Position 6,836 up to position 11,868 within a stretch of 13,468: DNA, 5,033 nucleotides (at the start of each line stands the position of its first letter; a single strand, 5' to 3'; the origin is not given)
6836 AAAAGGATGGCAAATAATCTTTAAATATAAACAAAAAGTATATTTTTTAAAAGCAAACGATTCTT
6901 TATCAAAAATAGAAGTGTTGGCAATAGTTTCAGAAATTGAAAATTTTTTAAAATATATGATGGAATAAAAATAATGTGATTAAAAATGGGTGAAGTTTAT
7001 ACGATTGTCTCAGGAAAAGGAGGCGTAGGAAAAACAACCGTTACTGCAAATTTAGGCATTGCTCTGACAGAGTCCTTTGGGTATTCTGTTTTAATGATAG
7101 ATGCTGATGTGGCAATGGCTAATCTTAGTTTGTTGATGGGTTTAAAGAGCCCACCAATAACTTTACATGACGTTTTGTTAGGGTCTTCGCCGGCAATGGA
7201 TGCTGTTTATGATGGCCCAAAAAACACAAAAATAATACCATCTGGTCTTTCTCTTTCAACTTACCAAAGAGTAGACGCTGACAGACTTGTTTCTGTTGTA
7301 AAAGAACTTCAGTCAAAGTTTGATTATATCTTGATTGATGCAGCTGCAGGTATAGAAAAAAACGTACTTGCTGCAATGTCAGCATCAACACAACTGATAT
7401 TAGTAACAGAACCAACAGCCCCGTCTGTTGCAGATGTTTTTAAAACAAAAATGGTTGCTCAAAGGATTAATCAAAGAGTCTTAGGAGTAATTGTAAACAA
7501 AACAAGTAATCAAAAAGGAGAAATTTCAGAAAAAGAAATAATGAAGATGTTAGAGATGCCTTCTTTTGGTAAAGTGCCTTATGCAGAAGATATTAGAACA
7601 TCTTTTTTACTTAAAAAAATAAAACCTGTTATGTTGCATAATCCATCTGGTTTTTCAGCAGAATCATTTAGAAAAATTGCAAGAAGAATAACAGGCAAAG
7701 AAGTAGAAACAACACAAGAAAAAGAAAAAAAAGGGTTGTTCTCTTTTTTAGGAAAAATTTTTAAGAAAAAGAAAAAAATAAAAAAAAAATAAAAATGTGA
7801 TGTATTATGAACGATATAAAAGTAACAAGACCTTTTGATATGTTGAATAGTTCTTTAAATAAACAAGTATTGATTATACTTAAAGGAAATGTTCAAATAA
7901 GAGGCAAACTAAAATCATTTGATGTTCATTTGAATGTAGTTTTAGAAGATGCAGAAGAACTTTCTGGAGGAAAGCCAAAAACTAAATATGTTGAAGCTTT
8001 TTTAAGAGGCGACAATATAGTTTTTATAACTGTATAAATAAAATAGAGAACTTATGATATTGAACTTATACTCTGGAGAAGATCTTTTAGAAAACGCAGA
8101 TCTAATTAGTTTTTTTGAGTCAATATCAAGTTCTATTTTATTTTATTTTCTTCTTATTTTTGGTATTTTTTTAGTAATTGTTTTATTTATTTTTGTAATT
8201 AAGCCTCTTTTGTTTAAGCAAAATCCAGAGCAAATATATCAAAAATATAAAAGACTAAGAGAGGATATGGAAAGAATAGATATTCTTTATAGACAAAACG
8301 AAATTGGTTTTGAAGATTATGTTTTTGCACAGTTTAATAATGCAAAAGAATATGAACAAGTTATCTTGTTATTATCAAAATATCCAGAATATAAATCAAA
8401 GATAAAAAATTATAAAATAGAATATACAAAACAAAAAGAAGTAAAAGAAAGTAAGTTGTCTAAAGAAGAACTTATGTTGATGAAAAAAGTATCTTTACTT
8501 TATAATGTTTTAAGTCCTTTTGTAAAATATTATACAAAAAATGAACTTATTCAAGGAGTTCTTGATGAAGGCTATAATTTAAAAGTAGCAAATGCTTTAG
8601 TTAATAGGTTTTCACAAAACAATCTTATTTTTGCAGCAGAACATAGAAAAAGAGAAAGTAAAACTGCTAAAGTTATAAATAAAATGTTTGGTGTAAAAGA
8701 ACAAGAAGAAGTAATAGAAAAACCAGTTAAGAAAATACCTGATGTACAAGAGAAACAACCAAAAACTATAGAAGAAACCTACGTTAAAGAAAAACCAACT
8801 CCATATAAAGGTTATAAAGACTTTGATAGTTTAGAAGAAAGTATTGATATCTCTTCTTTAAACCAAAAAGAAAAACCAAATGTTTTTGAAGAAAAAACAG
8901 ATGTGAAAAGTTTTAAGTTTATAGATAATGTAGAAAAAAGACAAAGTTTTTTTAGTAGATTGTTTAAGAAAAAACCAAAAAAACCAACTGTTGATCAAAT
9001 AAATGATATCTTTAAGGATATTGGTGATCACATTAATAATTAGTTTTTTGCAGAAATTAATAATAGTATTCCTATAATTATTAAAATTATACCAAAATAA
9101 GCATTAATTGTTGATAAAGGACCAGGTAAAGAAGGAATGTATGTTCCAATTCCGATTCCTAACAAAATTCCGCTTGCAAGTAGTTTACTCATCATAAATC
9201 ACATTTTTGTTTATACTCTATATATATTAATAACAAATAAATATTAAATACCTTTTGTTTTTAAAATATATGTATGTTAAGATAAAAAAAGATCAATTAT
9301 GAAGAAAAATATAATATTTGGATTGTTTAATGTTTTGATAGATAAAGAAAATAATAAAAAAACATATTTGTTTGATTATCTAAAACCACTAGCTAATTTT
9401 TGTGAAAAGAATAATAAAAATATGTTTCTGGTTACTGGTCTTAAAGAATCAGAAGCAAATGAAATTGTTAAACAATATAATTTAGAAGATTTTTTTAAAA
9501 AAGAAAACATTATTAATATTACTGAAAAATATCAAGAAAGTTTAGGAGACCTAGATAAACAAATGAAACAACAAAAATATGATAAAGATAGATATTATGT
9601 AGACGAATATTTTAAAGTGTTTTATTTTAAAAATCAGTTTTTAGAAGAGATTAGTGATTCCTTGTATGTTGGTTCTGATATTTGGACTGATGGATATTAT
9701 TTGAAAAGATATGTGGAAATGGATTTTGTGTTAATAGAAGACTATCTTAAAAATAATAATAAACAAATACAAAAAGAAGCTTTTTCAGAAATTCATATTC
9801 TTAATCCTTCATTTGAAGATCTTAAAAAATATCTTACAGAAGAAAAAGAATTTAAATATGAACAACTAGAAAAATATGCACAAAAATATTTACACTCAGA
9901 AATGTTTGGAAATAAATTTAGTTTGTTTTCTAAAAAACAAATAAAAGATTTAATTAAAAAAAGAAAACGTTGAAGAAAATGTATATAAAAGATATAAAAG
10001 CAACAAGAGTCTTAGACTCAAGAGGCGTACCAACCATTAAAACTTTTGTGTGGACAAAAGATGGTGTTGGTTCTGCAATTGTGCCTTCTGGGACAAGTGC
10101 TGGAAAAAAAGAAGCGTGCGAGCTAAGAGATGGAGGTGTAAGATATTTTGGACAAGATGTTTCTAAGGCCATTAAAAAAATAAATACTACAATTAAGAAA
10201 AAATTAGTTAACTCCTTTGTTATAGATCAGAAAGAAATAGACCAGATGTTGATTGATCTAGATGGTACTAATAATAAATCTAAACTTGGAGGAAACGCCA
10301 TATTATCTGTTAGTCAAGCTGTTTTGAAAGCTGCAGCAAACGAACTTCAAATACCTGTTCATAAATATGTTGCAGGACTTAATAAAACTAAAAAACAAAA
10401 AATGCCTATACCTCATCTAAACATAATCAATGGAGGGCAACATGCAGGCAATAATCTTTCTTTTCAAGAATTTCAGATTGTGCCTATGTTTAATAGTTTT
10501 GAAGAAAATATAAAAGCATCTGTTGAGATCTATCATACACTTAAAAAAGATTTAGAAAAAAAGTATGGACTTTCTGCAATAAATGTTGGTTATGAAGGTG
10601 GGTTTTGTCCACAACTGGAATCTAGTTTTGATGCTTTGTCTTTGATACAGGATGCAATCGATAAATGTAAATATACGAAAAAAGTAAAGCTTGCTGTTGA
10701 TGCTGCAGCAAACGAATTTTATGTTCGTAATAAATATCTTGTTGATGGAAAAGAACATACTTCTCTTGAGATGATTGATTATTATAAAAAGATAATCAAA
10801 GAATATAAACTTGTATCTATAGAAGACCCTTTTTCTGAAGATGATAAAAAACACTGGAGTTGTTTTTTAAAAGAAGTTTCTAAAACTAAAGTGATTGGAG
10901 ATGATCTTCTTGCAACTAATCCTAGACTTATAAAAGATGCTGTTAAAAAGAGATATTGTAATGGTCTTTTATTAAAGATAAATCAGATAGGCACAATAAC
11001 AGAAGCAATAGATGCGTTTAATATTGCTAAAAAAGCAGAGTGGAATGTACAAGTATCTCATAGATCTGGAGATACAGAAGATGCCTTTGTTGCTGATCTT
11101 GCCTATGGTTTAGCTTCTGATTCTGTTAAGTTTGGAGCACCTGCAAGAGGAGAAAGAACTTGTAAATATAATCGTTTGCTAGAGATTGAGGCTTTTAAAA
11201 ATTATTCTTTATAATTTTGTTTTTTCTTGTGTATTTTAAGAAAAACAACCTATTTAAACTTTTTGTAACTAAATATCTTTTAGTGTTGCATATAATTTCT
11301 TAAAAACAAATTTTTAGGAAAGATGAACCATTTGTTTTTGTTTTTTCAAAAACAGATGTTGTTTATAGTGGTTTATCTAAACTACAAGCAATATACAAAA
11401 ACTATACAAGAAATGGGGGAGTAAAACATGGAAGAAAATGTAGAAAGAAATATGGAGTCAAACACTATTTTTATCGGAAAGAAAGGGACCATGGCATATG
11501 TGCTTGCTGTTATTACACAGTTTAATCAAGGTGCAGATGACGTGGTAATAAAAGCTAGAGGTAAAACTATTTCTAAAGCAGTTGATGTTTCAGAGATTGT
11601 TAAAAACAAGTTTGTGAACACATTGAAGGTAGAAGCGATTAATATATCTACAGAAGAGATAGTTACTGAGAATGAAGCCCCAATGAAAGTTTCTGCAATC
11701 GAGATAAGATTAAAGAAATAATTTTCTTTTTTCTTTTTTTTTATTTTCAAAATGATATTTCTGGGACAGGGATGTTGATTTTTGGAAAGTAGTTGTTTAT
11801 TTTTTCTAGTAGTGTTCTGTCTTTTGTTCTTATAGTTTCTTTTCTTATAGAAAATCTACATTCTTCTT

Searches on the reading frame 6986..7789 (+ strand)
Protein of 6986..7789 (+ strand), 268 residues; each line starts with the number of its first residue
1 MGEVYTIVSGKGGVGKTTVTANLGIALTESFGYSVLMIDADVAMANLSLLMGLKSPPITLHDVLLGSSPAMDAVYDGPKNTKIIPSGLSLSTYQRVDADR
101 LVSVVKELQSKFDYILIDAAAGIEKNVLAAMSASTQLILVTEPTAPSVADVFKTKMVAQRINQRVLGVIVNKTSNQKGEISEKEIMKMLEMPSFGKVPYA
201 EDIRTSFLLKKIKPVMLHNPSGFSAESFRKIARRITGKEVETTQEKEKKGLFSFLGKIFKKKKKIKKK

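Call 17: search_protein_families(library=pfam, proteins=[window:6986-7789:+], max_evalue=0.001)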
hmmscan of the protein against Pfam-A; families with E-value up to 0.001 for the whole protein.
window:6986-7789:+ (268 aa): 8 families
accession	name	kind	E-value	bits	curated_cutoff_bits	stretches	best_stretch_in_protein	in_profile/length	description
PF01656.29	CbiA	-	2.1e-21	76.6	25.4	1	6-205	2-117/125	CobQ/CobB/MinD/ParA nucleotide binding domain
PF10609.15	ParA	-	7.1e-20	71.9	27.1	1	3-235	4-245/246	NUBPL iron-transfer P-loop NTPase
PF13614.12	AAA_31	-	7.7e-18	65.5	27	1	4-148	3-154/177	AAA domain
PF00142.24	Fer4_NifH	-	3.1e-10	40.4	25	1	157-251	168-261/271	4Fe-4S iron sulfur cluster binding proteins, NifH/frxC family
PF13500.12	AAA_26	-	2.9e-08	34.2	27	1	96-203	86-194/198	AAA domain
PF06564.18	CBP_BcsQ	-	7.1e-08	32.7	21.3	1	11-146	10-150/234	Cellulose biosynthesis protein BcsQ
PF02374.21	ArsA_ATPase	-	1.9e-07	31.1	24.3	1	6-43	4-40/305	Anion-transporting ATPase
PF09140.17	MipZ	-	0.00023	21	20.7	1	9-141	7-127/262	ATPase MipZ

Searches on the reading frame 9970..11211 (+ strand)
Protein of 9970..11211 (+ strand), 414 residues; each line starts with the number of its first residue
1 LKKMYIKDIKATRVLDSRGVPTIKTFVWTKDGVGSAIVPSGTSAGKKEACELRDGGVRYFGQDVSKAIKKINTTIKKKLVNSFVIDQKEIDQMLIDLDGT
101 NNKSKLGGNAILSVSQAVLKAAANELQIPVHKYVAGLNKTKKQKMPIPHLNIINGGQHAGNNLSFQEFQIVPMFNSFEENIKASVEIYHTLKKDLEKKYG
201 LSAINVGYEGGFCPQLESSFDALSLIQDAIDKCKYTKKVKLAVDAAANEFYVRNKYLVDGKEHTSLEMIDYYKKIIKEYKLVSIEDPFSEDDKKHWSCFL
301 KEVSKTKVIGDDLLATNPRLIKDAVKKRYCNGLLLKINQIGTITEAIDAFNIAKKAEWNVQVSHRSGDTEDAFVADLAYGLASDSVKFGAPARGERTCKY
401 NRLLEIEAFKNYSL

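Call 18: search_protein_families(library=pfam, proteins=[window:9970-11211:+], max_evalue=0.001)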
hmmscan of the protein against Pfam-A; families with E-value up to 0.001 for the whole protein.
window:9970-11211:+ (414 aa): 3 families
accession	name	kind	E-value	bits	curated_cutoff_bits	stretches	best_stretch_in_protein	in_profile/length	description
PF00113.28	Enolase_C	-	1.7e-97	326.7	21.5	1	144-407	3-278/296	Enolase, C-terminal TIM barrel domain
PF03952.21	Enolase_N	-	5.8e-46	156.3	35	1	6-134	1-131/131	Enolase, N-terminal domain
PF13378.12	MR_MLE_C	-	5.3e-07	30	29.4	1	243-365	34-155/219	Enolase C-terminal domain-like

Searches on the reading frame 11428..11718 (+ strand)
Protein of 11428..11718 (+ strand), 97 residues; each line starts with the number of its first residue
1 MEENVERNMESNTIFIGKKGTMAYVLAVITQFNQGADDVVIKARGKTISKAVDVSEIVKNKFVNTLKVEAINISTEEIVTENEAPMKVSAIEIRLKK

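Call 18: search_protein_families(library=pfam, proteins=[window:11428-11718:+], max_evalue=0.001)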
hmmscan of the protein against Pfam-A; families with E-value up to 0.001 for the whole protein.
window:11428-11718:+ (97 aa): 1 family
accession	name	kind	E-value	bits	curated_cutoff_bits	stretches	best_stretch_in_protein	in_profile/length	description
PF01918.27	Alba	-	5.9e-20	71.2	25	1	12-75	1-66/66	Alba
